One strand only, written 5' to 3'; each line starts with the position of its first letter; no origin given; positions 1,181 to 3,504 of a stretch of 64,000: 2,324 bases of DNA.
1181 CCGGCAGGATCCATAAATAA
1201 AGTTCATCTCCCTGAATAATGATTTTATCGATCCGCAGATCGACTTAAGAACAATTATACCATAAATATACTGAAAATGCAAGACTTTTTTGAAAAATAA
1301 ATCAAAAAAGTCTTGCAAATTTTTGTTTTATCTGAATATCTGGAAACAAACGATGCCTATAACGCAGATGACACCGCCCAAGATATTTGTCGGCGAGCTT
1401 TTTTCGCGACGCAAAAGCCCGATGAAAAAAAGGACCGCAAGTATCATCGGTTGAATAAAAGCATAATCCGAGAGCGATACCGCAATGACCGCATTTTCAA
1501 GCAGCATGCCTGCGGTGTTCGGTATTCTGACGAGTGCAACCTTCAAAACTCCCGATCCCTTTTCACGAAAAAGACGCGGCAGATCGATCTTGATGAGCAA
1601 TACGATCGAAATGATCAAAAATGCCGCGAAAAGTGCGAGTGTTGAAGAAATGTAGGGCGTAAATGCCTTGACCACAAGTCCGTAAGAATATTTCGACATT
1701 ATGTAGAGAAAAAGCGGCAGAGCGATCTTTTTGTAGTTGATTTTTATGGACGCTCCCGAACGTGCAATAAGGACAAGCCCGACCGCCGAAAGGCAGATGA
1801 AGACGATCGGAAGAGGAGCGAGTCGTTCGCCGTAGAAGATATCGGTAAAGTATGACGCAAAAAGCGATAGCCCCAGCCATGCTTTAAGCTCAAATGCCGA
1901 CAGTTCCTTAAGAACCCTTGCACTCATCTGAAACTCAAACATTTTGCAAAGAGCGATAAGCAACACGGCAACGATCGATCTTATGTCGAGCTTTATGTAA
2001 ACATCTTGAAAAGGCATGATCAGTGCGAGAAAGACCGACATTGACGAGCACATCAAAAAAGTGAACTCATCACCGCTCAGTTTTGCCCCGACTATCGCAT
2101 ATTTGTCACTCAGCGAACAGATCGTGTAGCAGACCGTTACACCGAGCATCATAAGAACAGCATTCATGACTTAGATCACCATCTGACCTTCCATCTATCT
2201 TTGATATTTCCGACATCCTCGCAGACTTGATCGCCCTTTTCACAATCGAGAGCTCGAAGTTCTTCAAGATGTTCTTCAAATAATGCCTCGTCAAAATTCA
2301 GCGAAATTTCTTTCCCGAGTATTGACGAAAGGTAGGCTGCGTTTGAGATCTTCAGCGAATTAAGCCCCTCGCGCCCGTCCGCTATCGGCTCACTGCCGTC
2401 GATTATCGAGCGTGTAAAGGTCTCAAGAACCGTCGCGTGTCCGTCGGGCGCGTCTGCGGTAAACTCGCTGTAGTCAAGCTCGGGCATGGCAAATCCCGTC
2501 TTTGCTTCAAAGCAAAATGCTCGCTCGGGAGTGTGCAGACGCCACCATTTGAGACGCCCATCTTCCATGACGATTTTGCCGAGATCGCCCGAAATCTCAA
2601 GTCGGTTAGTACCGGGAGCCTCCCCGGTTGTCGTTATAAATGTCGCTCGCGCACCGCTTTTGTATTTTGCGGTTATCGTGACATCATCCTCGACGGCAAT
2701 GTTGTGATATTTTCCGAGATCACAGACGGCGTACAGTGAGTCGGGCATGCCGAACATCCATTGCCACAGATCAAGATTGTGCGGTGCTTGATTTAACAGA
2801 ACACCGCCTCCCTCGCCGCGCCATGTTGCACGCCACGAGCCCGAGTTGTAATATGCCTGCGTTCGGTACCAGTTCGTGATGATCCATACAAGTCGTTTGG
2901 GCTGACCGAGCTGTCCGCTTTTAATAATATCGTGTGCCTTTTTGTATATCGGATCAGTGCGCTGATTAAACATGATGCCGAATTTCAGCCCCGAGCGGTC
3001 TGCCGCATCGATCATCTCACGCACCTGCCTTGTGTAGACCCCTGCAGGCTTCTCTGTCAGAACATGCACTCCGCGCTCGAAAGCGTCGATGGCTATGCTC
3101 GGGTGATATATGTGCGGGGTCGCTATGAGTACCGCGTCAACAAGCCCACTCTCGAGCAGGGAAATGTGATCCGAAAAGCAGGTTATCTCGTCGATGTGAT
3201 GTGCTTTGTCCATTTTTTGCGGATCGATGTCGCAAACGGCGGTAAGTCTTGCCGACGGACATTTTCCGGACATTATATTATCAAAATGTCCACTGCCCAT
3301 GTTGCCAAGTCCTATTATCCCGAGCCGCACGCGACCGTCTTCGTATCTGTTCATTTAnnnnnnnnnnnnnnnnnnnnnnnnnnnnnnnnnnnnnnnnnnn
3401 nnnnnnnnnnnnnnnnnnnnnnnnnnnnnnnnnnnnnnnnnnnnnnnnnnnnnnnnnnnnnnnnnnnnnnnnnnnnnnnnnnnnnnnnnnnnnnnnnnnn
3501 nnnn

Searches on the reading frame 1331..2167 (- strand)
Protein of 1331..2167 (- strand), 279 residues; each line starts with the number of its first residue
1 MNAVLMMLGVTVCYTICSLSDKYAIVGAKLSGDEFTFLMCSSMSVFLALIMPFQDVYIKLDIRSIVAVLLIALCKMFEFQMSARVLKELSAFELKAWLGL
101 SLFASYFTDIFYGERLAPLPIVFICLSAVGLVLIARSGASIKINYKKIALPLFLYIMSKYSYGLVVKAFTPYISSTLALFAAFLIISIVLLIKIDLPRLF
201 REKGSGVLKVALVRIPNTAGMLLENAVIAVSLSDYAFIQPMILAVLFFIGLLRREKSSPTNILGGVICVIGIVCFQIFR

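Call 9: search_protein_families(library=pfam, proteins=[window:1331-2167:-], max_evalue=0.001)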
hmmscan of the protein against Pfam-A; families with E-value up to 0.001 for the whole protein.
window:1331-2167:- (279 aa): 1 family
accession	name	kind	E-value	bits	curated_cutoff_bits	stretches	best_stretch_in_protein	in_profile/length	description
PF00892.27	EamA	-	5.4e-07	30.4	28.2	1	3-135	3-134/135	EamA-like transporter family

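Call 31: search_protein_families(library=ncbifam, proteins=[window:1331-2167:-], max_evalue=0.001)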
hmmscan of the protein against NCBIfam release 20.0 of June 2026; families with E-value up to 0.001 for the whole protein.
window:1331-2167:- (279 aa): 0 families

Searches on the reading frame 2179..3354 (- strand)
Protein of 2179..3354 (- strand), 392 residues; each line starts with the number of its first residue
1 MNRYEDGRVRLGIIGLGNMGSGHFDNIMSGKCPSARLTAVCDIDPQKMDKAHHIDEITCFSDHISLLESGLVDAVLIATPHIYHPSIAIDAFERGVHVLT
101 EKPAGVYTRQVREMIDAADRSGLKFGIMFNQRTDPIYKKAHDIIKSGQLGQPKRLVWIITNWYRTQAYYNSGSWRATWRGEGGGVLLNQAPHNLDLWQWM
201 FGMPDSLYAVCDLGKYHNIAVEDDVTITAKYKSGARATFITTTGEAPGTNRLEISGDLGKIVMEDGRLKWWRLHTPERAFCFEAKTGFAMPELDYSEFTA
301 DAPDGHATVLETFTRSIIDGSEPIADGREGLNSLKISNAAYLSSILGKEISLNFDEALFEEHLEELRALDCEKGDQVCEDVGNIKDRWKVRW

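Call 9: search_protein_families(library=pfam, proteins=[window:2179-3354:-], max_evalue=0.001)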
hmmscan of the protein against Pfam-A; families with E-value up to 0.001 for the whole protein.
window:2179-3354:- (392 aa): 3 families
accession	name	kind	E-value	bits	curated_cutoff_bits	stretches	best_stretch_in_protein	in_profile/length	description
PF22725.1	GFO_IDH_MocA_C3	-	3.7e-26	92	27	1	137-261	1-123/124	GFO/IDH/MocA C-terminal domain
PF02894.22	GFO_IDH_MocA_C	-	2.2e-23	83.7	22.9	1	144-347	4-213/218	Oxidoreductase family, C-terminal alpha/beta domain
PF01408.29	GFO_IDH_MocA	-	1.9e-20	74.2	24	1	10-126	2-117/120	Oxidoreductase family, NAD-binding Rossmann fold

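Call 31: search_protein_families(library=ncbifam, proteins=[window:2179-3354:-], max_evalue=0.001)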
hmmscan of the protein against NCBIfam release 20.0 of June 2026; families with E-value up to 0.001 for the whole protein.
window:2179-3354:- (392 aa): 9 families
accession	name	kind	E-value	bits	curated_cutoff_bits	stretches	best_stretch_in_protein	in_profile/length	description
TIGR04380.1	myo_inos_iolG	equivalog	7.4e-34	117.1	355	1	9-344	2-323/330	inositol 2-dehydrogenase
NF040723.1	UDP-GlcNAcDh_Arch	equivalog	1.5e-26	93.6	450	1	9-235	1-209/302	UDP-N-acetylglucosamine 3-dehydrogenase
NF008607.0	PRK11579.1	subfamily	8.5e-19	67.7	330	1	8-222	4-208/346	oxidoreductase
NF041392.1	XylDh_Gfo6_Halo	equivalog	3.4e-16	59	350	1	4-350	12-348/350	D-xylose 1-dehydrogenase Gfo6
NF052479.1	LevoglcsnDh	equivalog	8.8e-16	57.6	650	1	39-206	40-207/386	levoglucosan dehydrogenase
NF052679.1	InsChiInosDhIolG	equivalog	2.7e-13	49.6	540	1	9-153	3-149/343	bifunctional inositol 2-dehydrogenase/D-chiro-inositol 1-dehydrogenase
NF007574.0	PRK10206.1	equivalog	6.7e-10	38.5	352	1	41-229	35-213/345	oxidoreductase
NF058561.1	BT_2158_fam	equivalog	4.3e-09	35.5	750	1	12-154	39-179/487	glycoside 3-dehydrogenase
NF058563.1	BT_2159_fam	equivalog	1.4e-07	30.9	650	1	9-151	1-142/350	disaccharide 3-dehydrogenase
